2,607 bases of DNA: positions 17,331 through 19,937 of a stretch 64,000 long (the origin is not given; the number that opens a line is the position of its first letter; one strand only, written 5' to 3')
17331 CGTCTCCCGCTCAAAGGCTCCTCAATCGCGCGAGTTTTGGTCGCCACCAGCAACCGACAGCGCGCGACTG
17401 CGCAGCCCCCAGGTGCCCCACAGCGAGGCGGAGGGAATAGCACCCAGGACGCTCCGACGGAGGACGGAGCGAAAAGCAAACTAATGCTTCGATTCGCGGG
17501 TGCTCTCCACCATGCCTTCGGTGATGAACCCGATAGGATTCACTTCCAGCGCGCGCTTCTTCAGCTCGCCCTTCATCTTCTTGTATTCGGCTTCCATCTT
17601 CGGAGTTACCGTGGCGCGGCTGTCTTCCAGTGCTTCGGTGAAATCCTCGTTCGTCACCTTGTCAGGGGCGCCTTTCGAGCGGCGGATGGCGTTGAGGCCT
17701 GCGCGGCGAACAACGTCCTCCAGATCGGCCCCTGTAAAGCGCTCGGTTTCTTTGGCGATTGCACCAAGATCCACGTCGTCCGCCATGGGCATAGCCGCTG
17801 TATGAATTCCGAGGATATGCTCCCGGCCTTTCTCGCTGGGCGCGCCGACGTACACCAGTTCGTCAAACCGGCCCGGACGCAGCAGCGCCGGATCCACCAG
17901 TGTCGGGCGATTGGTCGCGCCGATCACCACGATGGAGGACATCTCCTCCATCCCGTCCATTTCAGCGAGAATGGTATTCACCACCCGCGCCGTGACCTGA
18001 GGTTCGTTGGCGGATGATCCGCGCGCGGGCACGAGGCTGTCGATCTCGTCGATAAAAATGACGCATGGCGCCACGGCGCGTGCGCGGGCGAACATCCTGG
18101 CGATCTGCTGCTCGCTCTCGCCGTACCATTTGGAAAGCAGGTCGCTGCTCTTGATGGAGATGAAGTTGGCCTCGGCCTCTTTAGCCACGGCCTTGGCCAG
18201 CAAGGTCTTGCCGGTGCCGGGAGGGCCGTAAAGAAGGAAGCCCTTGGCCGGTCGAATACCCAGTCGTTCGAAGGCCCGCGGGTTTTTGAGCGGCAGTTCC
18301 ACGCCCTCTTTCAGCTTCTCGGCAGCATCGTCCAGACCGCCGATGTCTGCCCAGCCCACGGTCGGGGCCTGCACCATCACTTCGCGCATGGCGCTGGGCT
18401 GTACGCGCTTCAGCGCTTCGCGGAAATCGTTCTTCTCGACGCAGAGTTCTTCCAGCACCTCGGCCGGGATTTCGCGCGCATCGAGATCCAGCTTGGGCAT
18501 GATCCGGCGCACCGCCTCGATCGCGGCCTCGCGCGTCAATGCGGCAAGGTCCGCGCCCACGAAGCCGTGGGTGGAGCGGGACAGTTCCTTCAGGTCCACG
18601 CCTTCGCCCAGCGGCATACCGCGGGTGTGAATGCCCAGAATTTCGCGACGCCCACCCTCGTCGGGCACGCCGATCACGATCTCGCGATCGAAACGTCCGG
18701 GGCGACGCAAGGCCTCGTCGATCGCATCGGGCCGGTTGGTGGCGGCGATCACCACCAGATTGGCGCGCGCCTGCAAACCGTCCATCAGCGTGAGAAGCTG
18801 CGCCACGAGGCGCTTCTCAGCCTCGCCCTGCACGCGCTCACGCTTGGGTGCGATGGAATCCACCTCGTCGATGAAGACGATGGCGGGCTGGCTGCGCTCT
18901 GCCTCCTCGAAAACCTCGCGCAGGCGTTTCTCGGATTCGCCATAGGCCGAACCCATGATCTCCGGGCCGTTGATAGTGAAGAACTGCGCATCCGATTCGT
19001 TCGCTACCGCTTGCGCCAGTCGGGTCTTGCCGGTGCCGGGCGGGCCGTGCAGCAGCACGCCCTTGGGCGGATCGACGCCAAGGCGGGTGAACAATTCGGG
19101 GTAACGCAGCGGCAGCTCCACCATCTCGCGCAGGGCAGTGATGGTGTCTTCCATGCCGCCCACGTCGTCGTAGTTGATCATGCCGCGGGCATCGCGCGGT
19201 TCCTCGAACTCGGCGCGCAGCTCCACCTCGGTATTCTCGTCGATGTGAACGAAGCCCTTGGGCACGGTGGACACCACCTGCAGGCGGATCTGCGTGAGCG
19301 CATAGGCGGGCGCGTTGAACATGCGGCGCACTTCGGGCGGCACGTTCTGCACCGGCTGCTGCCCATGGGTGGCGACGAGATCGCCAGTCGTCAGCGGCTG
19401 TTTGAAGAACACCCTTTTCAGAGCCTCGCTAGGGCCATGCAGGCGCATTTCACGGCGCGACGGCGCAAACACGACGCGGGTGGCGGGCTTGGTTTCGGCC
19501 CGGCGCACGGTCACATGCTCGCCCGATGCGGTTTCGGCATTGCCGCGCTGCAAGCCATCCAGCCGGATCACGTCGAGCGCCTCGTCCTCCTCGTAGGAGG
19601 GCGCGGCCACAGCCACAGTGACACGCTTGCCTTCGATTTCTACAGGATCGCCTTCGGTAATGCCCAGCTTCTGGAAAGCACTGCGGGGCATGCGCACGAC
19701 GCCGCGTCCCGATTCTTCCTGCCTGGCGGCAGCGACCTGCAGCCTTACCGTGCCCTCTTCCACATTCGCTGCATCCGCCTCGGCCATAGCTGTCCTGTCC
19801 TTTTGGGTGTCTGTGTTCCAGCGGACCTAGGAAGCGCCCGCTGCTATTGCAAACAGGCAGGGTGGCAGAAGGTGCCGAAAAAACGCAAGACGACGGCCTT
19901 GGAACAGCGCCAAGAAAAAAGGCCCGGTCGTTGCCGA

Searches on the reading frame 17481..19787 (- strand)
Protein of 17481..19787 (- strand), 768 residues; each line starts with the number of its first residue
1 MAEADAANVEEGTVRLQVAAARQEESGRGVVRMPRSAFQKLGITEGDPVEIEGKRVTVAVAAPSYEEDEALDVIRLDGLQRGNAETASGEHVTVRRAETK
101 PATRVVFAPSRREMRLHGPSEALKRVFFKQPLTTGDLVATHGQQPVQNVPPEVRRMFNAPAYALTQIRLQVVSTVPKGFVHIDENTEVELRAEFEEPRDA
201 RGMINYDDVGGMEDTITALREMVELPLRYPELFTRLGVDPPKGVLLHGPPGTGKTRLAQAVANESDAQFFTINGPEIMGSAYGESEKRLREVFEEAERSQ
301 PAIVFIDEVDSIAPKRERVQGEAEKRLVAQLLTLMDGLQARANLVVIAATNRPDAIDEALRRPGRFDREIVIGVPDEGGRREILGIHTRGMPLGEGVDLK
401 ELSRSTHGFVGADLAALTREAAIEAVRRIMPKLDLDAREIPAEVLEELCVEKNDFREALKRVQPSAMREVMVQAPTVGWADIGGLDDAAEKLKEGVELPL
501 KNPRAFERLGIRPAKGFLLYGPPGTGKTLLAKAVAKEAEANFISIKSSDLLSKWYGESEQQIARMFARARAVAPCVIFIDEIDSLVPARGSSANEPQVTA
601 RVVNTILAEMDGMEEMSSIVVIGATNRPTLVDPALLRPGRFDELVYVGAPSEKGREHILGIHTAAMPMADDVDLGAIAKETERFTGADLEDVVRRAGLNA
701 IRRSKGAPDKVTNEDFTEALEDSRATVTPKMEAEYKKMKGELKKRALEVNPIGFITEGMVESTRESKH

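Call 62: search_protein_families(library=pfam, proteins=[window:17481-19787:-], max_evalue=0.00001)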
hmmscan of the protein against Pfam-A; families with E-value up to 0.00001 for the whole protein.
window:17481-19787:- (768 aa): 24 families
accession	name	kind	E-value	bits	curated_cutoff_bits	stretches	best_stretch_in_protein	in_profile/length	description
PF00004.35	AAA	-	9.5e-94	311.2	21.2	2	244-373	1-130/131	ATPase family associated with various cellular activities (AAA)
PF17862.7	AAA_lid_3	-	5.7e-29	99.7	27.2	2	397-434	2-39/45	AAA+ lid domain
PF02359.24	CDC48_N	-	6.2e-25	87.7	35.1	1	15-98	1-84/85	Cell division protein 48 (CDC48), N-terminal domain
PF13191.12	AAA_16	-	2.1e-16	61.3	32.6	1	241-347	24-137/167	AAA ATPase domain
PF05496.18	RuvB_N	-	6.3e-15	55.7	27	1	243-341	35-124/159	Holliday junction DNA helicase RuvB P-loop domain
PF07728.20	AAA_5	-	8e-13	49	22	1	243-362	1-137/139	AAA domain (dynein-related subfamily)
PF13671.12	AAA_33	-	9.6e-13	49.1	27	1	244-352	2-80/143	AAA domain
PF02933.23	CDC48_2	-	3.3e-12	46.3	22.4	1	121-194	8-61/64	Cell division protein 48 (CDC48), domain 2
PF13401.12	AAA_22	-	5.1e-12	46.7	27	0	244-339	8-83/130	AAA domain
PF07724.20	AAA_2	-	4e-11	43.7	27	0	514-610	3-99/166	AAA domain (Cdc48 subfamily)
PF13173.12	AAA_14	-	2e-10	41.2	27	0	244-313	5-75/129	AAA domain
PF06068.19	TIP49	-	1.4e-09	38.1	23.8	0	242-286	51-97/347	TIP49 P-loop domain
PF01695.23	IstB_IS21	-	1.9e-08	34.6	24.1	0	513-583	91-163/238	IstB-like ATP binding protein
PF20720.3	nSTAND3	-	1.5e-07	31.7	27.2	0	518-562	21-68/155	Novel STAND NTPase 3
PF12775.13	AAA_7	-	5e-07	29.9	25.8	0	235-271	27-63/181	P-loop containing dynein motor region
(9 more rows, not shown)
